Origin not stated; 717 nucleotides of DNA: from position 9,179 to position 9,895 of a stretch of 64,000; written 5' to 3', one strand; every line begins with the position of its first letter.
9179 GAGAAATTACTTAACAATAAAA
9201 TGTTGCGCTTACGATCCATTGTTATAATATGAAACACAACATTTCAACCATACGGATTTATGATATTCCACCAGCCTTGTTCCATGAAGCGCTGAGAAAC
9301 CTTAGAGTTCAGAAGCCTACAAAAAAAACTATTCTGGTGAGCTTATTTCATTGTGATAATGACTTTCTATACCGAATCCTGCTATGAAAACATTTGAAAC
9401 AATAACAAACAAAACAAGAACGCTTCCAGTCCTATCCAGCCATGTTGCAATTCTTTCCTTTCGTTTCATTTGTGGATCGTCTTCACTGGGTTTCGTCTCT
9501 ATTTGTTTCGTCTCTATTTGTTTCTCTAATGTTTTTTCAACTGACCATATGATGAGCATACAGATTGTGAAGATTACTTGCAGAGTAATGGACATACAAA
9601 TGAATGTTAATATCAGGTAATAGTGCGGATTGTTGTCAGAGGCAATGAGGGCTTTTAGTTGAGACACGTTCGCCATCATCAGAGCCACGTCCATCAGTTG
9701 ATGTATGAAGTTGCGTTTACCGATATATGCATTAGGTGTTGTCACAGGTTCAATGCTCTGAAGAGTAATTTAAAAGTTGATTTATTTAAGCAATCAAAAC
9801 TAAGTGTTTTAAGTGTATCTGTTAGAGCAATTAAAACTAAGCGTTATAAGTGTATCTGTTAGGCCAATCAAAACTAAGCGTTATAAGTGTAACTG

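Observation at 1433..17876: Three ninjurin paralogues in 18 kb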

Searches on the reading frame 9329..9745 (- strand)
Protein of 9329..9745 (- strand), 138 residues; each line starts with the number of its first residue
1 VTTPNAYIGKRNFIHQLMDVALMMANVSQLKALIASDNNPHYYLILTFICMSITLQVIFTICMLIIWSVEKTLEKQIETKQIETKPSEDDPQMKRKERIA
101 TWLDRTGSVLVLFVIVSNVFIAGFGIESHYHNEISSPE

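Call 3: search_protein_families(library=pfam, proteins=[window:9329-9745:-], max_evalue=0.01)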
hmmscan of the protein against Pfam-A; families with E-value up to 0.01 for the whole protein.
window:9329-9745:- (138 aa): 3 families
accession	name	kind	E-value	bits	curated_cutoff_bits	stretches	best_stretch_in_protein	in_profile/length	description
PF04923.17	Ninjurin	-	4e-18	65.6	26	1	5-124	2-102/102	Ninjurin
PF00420.29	Oxidored_q2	-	0.001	19.2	26.1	0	10-74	20-86/95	NADH-ubiquinone/plastoquinone oxidoreductase chain 4L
PF04987.19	PigN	-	0.0056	16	25.4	1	44-120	292-371/456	Phosphatidylinositolglycan class N (PIG-N)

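Call 4: search_solved_structures(query=window:9329-9745:-, max_evalue=1, show_alignments=2)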
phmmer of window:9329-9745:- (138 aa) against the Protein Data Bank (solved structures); distinct sequences matched with E-value up to 1: 9.
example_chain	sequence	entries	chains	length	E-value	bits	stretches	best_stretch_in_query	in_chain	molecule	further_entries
8szb_F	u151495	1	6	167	1.9e-10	43.8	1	5-82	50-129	Ninjurin-2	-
9bia_B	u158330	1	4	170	1.1e-08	38.1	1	5-72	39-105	Ninjurin-1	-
8uip_A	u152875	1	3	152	1.6e-08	37.6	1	5-71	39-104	Ninjurin-1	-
8cqr_E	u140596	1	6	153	1.6e-08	37.6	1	5-71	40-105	Ninjurin-1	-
8sza_A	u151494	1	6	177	2.8e-08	36.8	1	5-71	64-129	Ninjurin-1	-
9k8s_E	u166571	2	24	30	0.0031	20.5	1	7-34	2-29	Ninjurin-1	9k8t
8y01_R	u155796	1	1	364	0.74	12.8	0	42-84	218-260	Medium-wave-sensitive opsin 2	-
9ygz_R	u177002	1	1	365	0.74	12.8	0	42-84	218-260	Medium-wave-sensitive opsin 1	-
9yda_R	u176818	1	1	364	0.75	12.8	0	42-84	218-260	Medium-wave-sensitive opsin 1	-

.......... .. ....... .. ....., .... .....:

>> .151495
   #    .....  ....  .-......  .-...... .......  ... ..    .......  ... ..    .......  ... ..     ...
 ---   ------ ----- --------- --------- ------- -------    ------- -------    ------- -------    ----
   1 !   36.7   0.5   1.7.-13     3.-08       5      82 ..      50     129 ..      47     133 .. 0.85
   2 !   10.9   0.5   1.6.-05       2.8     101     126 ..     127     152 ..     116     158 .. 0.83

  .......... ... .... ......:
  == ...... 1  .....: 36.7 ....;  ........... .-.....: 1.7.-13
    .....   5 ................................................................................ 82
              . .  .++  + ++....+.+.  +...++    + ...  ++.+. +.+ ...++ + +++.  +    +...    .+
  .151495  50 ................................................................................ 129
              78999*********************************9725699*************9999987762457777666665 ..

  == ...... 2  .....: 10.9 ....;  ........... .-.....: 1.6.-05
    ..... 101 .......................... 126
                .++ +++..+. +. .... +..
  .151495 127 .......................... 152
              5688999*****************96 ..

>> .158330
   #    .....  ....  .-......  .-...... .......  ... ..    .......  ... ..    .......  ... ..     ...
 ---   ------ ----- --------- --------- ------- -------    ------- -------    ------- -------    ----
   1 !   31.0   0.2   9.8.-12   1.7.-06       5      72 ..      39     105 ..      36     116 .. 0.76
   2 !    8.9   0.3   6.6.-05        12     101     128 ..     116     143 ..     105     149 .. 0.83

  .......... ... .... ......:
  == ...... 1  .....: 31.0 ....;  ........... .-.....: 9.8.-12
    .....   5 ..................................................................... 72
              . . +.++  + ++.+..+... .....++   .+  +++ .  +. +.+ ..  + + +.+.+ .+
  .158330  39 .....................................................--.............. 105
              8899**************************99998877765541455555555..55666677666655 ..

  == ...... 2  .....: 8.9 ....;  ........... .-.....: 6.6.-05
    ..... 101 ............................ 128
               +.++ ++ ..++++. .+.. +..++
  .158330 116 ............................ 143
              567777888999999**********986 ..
